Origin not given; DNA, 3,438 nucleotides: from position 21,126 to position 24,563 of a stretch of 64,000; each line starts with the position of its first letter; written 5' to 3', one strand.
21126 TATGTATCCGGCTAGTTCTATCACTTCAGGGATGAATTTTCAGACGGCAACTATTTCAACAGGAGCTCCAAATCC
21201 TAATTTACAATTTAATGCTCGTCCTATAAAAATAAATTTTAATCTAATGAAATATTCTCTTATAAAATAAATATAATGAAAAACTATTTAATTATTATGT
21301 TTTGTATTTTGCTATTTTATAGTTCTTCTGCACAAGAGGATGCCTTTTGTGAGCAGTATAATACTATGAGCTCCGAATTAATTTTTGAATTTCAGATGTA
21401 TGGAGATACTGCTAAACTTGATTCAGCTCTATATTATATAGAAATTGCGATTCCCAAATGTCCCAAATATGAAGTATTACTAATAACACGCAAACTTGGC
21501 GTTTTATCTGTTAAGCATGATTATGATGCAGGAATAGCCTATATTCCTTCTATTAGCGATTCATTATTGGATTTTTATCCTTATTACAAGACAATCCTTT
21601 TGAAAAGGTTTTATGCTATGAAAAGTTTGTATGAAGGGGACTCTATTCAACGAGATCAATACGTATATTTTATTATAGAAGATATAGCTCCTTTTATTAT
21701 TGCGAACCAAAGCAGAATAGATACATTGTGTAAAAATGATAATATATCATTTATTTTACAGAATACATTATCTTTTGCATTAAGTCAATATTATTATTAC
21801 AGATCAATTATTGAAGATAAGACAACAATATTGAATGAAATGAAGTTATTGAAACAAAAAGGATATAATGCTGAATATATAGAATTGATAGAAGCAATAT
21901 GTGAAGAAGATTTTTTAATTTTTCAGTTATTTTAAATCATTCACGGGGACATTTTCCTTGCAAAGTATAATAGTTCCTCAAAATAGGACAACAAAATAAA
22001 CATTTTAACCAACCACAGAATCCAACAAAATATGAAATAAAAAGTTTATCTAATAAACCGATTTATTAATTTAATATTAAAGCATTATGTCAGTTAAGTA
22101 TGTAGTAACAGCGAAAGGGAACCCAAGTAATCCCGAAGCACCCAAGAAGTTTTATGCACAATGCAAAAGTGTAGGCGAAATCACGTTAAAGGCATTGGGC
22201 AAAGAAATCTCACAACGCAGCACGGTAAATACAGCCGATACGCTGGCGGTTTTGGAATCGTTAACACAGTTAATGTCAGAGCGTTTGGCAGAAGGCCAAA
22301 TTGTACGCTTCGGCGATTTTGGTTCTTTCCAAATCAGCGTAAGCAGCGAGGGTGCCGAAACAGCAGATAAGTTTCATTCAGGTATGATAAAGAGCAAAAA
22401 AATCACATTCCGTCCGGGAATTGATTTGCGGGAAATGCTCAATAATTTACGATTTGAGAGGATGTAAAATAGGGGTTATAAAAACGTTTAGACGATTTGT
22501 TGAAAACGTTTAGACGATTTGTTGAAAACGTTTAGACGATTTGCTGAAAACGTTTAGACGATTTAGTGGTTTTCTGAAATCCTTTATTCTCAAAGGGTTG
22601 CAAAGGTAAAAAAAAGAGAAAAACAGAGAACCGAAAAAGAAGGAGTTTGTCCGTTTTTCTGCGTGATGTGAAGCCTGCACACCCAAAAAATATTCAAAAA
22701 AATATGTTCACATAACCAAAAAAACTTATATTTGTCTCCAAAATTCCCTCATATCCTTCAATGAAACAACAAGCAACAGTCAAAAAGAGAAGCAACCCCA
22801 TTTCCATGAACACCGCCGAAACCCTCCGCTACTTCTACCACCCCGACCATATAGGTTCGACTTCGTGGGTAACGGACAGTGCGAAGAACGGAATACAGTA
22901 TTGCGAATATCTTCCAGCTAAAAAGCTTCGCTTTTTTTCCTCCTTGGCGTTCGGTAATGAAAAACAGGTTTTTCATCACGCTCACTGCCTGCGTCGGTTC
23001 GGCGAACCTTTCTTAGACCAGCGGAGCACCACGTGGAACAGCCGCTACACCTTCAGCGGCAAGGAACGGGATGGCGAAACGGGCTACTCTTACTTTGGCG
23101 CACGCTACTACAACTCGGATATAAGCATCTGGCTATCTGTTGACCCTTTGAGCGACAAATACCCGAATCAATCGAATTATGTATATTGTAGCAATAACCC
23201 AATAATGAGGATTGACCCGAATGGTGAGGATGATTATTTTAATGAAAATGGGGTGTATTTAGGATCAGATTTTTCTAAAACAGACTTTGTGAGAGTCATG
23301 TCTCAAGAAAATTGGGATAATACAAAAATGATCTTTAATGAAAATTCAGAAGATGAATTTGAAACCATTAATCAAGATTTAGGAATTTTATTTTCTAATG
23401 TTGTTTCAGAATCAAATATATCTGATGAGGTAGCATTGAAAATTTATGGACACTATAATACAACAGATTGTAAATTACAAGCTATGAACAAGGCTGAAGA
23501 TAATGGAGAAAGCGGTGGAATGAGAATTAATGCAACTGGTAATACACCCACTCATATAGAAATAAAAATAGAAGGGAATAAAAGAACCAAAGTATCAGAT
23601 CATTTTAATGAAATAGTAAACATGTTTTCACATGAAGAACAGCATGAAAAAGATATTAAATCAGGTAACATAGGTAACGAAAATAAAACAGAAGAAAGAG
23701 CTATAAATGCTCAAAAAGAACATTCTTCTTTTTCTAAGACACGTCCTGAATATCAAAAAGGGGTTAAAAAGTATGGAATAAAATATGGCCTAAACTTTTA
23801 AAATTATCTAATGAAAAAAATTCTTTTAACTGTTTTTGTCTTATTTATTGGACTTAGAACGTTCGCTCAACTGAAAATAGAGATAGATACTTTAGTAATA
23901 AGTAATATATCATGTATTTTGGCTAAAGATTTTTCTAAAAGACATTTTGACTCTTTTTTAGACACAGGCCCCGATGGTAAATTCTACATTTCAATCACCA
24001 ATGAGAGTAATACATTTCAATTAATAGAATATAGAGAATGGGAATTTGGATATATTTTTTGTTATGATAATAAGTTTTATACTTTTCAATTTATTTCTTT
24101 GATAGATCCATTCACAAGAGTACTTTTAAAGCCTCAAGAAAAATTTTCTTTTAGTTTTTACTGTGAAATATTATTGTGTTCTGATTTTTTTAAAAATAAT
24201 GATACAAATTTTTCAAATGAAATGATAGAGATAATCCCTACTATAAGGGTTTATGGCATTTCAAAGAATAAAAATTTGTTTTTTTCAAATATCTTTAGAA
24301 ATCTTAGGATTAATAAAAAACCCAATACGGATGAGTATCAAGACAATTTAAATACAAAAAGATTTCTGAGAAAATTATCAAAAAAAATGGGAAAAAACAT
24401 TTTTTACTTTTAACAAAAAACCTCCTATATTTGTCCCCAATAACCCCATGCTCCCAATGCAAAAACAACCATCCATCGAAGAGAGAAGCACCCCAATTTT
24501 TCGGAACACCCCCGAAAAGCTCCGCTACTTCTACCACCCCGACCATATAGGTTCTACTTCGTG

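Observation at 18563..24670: Array of promoter-bearing Rhs-core/toxin-immunity cassettes with no full-length rhs gene and no recombinase in the island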

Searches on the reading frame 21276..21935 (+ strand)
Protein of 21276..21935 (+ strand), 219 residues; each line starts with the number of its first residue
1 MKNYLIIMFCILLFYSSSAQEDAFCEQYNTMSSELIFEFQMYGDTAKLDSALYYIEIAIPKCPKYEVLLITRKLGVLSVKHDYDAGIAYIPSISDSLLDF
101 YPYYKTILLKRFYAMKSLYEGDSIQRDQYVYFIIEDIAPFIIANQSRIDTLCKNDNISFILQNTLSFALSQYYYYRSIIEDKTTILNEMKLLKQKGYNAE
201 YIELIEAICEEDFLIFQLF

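Call 5: search_protein_families(library=pfam, proteins=[window:21276-21935:+], max_evalue=0.01)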
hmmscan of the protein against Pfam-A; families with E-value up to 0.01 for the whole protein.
window:21276-21935:+ (219 aa): 0 families

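Call 6: search_protein_families(library=ncbifam, proteins=[window:21276-21935:+], max_evalue=0.01)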
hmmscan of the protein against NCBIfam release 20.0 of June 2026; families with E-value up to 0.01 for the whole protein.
window:21276-21935:+ (219 aa): 0 families

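Call 43: search_protein_families(library=pfam, proteins=[window:21276-21935:+], max_evalue=10)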
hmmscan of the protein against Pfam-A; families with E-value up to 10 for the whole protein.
window:21276-21935:+ (219 aa): 0 families

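Call 54: find_encoding_contigs(protein=window:21276-21935:+, flank=10000, max_places=6)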
Protein window:21276-21935:+ (219 aa): 9 contigs read that carry it; 6 places shown.
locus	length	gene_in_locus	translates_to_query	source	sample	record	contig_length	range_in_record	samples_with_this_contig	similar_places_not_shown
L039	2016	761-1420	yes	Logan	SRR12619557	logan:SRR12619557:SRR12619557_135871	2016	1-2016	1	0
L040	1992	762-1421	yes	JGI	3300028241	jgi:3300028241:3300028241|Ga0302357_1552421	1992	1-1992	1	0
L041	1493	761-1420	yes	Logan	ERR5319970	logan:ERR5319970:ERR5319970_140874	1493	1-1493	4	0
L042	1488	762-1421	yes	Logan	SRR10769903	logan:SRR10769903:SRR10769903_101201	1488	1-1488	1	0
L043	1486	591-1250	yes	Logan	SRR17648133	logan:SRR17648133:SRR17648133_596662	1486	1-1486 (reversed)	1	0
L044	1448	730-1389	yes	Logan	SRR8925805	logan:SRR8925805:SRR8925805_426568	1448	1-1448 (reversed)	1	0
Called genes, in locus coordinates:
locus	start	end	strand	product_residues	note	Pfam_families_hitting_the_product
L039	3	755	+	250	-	?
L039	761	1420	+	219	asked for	-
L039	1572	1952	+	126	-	PF18291:HU-HIG, PF14848:HU-DNA_bdg (weak), PF00216:Bac_DNA_binding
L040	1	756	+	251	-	?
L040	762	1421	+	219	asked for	-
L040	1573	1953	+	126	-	PF18291:HU-HIG, PF14848:HU-DNA_bdg (weak), PF00216:Bac_DNA_binding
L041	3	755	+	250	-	?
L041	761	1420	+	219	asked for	-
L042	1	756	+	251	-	?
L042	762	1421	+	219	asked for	-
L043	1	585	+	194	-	?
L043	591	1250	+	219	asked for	-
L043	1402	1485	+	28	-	?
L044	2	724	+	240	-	?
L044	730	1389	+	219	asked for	-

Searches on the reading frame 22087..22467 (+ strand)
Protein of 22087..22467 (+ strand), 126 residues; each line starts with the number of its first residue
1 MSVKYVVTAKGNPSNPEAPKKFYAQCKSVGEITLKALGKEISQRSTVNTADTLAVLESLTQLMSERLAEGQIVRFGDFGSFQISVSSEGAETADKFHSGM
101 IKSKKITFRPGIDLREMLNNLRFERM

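Call 5: search_protein_families(library=pfam, proteins=[window:22087-22467:+], max_evalue=0.01)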
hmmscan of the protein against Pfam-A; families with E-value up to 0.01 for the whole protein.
window:22087-22467:+ (126 aa): 3 families
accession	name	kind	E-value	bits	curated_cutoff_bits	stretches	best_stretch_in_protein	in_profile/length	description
PF18291.6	HU-HIG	-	1.3e-34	119.3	26.2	1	1-125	1-125/125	HU domain fused to wHTH, Ig, or Glycine-rich motif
PF00216.26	Bac_DNA_binding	-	5.3e-08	33.5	22.4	1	35-119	4-90/90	Bacterial DNA-binding protein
PF14848.11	HU-DNA_bdg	-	1.3e-06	28.9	30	1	12-125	9-121/124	DNA-binding domain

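Call 6: search_protein_families(library=ncbifam, proteins=[window:22087-22467:+], max_evalue=0.01)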
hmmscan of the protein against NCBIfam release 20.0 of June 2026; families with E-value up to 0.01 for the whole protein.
window:22087-22467:+ (126 aa): 3 families
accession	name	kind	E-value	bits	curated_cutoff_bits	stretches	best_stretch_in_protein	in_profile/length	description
TIGR01201.1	HU_rel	subfamily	2.1e-22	79.8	68.6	1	1-124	1-125/170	HU family DNA-binding protein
NF001401.0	PRK00285.1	equivalog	0.00034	20.7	111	1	32-120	6-96/103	integration host factor subunit alpha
NF001222.0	PRK00199.1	equivalog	0.0022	18.2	115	1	43-120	13-92/95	integration host factor subunit beta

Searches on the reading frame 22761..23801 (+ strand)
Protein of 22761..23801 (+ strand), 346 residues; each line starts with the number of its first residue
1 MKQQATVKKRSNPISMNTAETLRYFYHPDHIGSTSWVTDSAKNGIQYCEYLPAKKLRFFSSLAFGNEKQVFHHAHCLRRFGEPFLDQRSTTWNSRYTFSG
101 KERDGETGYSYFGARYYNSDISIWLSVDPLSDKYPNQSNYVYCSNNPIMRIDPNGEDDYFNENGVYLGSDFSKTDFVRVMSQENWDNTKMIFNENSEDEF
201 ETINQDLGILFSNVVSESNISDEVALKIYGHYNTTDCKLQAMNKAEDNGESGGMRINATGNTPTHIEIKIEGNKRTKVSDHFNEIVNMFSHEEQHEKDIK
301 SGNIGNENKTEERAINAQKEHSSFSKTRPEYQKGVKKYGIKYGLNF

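Call 5: search_protein_families(library=pfam, proteins=[window:22761-23801:+], max_evalue=0.01)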
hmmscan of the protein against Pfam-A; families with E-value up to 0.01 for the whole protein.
window:22761-23801:+ (346 aa): 0 families

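Call 6: search_protein_families(library=ncbifam, proteins=[window:22761-23801:+], max_evalue=0.01)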
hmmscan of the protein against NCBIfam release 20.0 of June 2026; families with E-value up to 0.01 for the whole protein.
window:22761-23801:+ (346 aa): 1 family
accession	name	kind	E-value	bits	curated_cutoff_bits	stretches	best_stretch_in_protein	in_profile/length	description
TIGR03696.1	Rhs_assc_core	domain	5.5e-18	65.2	32.5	1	89-155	12-75/76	RHS repeat-associated core domain-containing protein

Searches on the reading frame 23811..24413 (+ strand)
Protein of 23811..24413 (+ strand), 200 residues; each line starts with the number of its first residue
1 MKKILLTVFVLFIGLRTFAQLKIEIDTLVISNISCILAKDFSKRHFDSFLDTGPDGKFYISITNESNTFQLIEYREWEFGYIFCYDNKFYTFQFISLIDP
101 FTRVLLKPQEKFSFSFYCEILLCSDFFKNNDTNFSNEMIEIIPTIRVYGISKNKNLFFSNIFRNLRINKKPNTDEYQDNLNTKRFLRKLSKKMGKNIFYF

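Call 5: search_protein_families(library=pfam, proteins=[window:23811-24413:+], max_evalue=0.01)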
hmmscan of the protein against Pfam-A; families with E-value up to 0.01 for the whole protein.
window:23811-24413:+ (200 aa): 0 families

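Call 6: search_protein_families(library=ncbifam, proteins=[window:23811-24413:+], max_evalue=0.01)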
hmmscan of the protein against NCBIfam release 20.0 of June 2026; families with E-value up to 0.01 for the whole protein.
window:23811-24413:+ (200 aa): 0 families

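Call 43: search_protein_families(library=pfam, proteins=[window:23811-24413:+], max_evalue=10)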
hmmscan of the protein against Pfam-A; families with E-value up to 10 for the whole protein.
window:23811-24413:+ (200 aa): 1 family
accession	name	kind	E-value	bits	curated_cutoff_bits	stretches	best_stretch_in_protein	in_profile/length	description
PF19241.4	DUF5891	-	0.14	12.4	27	1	125-172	49-96/198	Family of unknown function (DUF5891)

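Call 55: find_encoding_contigs(protein=window:23811-24413:+, flank=10000, max_places=6)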
Protein window:23811-24413:+ (200 aa): 5 contigs read that carry it; 3 places shown.
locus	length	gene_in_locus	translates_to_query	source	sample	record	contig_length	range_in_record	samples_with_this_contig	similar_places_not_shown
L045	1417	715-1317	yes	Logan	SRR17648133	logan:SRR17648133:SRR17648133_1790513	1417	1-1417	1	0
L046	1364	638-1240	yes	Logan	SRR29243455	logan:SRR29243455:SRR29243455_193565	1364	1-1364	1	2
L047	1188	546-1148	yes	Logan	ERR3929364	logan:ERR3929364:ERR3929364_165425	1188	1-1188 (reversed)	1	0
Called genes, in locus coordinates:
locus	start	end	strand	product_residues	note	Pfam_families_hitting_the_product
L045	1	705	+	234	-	?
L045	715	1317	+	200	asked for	-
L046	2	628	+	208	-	?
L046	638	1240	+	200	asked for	-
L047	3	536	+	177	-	?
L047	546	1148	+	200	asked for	-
